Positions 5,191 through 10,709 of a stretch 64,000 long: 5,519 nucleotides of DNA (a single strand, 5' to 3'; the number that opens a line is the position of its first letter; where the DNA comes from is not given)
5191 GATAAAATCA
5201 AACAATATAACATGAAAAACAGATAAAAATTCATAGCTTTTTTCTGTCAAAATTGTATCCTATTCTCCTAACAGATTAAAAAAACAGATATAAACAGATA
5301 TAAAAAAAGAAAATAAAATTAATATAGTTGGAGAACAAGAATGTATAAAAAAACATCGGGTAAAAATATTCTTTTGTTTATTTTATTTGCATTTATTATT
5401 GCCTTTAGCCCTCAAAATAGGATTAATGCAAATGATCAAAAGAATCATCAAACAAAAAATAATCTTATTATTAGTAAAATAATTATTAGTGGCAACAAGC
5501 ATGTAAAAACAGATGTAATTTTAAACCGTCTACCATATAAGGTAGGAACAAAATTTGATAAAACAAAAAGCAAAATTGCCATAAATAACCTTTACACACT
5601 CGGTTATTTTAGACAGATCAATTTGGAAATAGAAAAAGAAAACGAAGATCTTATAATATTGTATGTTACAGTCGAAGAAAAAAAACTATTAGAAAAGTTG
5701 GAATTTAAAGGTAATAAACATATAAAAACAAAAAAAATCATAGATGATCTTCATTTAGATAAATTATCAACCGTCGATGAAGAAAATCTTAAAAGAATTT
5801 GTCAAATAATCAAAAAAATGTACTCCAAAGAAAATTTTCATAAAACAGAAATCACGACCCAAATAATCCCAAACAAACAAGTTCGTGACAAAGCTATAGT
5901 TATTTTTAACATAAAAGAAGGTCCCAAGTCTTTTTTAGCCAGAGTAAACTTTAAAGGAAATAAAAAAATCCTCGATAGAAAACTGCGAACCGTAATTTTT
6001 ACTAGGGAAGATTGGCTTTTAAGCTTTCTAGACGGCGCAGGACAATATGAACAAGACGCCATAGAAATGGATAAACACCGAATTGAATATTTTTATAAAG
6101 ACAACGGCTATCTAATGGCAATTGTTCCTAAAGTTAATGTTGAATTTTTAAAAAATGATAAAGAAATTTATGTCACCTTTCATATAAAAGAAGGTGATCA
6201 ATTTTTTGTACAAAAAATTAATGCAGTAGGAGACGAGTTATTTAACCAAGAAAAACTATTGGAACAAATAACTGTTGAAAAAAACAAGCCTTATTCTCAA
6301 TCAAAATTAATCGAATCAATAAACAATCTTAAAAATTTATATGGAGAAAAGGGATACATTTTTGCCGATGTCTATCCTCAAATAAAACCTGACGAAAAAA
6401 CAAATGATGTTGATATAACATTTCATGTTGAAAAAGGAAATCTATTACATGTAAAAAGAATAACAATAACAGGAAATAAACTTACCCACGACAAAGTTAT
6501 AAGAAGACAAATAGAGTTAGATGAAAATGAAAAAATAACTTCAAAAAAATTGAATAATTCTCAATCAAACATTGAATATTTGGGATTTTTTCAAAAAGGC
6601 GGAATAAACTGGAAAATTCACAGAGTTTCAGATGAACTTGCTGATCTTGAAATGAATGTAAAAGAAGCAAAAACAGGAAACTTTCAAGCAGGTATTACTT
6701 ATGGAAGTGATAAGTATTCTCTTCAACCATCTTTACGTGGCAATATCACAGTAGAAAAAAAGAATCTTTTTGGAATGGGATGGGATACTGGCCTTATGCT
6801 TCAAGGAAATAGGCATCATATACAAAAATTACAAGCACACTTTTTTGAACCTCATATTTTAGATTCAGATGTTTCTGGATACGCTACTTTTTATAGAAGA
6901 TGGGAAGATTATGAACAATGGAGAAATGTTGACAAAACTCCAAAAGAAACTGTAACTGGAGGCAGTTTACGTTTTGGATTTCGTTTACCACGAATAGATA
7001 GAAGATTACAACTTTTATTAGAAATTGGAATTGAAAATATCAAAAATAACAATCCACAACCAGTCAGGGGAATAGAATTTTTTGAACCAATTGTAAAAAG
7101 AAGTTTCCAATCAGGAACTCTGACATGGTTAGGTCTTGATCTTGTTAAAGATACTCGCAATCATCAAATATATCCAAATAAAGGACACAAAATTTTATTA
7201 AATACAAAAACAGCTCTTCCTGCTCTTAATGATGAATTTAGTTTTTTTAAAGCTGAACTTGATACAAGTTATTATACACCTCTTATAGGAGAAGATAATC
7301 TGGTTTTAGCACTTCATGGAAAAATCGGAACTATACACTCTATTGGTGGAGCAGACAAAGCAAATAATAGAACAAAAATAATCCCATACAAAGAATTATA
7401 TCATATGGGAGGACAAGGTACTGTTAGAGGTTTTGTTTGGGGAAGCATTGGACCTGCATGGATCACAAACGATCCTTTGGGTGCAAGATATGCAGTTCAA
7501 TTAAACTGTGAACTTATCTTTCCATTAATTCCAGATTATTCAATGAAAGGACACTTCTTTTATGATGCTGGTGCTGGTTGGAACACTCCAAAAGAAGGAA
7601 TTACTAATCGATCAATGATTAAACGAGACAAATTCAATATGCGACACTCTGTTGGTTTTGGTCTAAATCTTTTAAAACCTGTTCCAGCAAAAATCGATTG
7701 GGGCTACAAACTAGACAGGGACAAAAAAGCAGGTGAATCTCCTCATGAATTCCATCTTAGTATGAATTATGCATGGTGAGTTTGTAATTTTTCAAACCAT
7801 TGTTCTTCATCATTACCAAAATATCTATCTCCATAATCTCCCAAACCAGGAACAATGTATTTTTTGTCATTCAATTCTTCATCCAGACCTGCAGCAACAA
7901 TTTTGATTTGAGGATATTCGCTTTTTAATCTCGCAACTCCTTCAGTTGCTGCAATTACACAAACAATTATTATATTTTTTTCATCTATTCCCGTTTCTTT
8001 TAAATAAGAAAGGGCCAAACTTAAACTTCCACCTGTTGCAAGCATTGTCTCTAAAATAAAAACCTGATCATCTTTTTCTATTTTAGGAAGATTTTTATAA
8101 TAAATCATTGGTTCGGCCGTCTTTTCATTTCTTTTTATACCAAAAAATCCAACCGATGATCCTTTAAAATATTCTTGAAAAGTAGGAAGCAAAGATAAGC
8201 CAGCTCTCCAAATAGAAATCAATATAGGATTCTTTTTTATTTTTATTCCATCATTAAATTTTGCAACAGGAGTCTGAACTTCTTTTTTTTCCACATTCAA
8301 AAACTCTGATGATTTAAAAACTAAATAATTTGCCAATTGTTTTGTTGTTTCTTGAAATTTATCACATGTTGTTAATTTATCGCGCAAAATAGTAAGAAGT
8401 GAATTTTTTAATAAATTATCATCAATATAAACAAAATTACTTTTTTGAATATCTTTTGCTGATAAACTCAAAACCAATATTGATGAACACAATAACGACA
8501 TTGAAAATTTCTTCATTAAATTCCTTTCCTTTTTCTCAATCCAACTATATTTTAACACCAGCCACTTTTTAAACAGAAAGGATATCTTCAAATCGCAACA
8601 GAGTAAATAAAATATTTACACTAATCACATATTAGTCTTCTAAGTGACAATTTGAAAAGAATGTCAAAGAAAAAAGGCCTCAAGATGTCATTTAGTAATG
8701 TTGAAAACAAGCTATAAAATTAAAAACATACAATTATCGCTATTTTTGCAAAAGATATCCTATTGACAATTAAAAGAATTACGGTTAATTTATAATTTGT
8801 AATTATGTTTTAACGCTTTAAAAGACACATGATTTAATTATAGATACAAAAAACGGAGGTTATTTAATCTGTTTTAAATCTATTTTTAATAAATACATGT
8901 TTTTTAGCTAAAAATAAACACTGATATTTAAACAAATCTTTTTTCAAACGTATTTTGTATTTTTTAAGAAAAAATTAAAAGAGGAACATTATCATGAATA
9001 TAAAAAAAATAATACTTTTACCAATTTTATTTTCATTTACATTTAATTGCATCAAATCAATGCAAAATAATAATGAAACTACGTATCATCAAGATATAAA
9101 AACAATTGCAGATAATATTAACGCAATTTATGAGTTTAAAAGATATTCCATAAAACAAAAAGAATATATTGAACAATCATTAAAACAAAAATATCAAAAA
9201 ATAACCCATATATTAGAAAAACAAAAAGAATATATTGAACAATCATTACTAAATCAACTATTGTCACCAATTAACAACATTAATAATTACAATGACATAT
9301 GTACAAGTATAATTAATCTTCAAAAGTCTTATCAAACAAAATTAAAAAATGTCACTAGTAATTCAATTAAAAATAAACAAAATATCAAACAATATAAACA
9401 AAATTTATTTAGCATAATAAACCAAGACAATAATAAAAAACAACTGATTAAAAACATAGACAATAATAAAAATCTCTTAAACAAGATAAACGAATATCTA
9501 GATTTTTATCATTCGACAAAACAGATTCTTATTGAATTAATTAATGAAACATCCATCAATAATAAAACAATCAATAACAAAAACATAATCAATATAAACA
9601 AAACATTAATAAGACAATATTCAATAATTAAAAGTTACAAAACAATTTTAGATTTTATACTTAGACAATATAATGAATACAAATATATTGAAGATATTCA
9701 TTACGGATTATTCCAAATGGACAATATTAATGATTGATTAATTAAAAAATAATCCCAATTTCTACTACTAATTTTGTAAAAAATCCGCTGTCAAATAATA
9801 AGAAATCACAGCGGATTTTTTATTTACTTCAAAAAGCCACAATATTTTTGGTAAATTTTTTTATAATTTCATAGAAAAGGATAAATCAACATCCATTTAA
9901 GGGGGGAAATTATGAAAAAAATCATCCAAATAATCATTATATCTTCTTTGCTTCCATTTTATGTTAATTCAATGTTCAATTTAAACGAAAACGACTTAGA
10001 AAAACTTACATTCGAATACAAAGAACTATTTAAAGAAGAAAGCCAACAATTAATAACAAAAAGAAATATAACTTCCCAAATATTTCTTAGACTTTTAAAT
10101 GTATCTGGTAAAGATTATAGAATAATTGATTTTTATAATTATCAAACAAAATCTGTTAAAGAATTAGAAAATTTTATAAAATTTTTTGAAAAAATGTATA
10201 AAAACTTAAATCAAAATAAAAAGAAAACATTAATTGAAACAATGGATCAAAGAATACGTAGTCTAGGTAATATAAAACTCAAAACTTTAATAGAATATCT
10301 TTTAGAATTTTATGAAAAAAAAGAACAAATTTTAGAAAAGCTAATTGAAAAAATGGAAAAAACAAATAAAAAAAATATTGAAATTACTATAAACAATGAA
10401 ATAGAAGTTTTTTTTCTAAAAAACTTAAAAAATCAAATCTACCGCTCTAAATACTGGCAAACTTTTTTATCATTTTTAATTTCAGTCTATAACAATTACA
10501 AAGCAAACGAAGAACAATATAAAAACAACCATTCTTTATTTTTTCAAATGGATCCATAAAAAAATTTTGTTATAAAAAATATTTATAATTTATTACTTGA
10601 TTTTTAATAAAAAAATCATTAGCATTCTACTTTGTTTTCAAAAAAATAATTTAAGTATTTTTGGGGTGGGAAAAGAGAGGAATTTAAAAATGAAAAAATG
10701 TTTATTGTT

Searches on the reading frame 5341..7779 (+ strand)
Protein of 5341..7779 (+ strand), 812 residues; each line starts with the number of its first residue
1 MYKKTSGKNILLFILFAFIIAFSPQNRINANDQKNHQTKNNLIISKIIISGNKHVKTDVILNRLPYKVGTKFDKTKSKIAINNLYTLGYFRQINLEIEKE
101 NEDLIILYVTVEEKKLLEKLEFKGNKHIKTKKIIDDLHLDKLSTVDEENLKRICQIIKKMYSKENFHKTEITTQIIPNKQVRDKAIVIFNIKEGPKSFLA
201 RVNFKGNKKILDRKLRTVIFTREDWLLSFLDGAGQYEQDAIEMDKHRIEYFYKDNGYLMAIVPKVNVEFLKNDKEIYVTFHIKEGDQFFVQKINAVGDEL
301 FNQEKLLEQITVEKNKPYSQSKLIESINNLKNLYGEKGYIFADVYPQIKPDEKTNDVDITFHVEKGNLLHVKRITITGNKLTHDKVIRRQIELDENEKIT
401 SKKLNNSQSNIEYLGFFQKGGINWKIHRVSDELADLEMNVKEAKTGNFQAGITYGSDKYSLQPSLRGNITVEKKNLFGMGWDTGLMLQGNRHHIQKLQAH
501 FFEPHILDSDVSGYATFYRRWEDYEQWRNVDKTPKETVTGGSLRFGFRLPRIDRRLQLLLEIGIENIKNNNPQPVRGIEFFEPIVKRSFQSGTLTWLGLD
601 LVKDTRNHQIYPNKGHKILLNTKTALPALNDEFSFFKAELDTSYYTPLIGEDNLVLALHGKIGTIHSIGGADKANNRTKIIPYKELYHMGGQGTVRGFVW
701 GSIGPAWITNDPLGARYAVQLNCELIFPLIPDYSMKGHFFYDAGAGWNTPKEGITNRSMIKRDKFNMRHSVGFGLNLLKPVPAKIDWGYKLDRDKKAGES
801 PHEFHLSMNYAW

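Call 65: search_protein_families(library=pfam, proteins=[window:5341-7779:+], max_evalue=0.00001)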
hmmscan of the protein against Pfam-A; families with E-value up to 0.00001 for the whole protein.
window:5341-7779:+ (812 aa): 4 families
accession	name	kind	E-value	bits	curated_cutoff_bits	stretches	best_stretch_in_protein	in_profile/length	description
PF07244.20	POTRA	-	9.3e-53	177.3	21.3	5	290-366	3-79/79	Surface antigen variable number repeat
PF01103.29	Omp85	-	5.3e-48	164.6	24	1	475-810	1-323/325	Omp85 superfamily domain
PF08479.16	POTRA_2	-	3.2e-07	30.5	24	0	288-347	1-60/76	POTRA domain, ShlB-type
PF08478.15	POTRA_1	-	5.1e-07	30.3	23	0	370-412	2-44/69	POTRA domain, FtsQ-type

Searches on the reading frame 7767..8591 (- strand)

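Call 65: search_protein_families(library=pfam, proteins=[window:7767-8591:-], max_evalue=0.00001)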
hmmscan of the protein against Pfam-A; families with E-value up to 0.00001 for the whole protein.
window:7767-8591:- (274 aa): 2 families
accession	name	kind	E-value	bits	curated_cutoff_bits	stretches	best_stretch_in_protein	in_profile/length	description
PF14681.12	UPRTase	-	1.5e-60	204.7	27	1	63-259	8-205/206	Uracil phosphoribosyltransferase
PF00156.33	Pribosyltran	-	1.9e-07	31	26.3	1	118-220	27-131/158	Phosphoribosyl transferase domain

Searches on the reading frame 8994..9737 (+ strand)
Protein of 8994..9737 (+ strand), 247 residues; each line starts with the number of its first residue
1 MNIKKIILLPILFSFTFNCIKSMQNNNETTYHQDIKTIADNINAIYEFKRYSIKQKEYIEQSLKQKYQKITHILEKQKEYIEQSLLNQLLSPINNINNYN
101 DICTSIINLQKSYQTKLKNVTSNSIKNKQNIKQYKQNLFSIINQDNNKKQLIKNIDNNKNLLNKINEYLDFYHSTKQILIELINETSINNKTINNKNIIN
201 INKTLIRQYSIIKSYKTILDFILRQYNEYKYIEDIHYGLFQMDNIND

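Call 9: search_protein_families(library=pfam, proteins=[window:8994-9737:+], max_evalue=0.001)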
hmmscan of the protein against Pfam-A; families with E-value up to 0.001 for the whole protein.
window:8994-9737:+ (247 aa): 0 families

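Call 18: search_protein_families(library=ncbifam, proteins=[window:8994-9737:+], max_evalue=0.1)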
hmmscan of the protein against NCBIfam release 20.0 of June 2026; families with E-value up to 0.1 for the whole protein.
window:8994-9737:+ (247 aa): 1 family
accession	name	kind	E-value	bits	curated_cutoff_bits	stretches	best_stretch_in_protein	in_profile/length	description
TIGR02399.1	salt_tol_Pase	equivalog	0.08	11.8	365.5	1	57-127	116-188/389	glucosylglycerol 3-phosphatase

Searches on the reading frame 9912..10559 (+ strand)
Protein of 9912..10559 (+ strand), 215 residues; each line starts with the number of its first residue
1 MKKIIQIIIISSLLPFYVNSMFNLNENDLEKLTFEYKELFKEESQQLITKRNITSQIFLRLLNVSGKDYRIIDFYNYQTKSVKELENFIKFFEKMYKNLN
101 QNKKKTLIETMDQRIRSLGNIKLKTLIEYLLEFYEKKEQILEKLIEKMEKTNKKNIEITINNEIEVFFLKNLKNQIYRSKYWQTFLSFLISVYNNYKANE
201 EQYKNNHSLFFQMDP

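Call 9: search_protein_families(library=pfam, proteins=[window:9912-10559:+], max_evalue=0.001)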
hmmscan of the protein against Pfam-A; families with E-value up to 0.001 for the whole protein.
window:9912-10559:+ (215 aa): 0 families

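Call 18: search_protein_families(library=ncbifam, proteins=[window:9912-10559:+], max_evalue=0.1)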
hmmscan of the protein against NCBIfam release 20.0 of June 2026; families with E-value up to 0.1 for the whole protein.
window:9912-10559:+ (215 aa): 1 family
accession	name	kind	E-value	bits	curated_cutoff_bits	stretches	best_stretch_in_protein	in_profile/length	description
NF003828.1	PRK05416.1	equivalog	0.03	13.8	244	0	33-107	166-241/278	RNase adapter RapZ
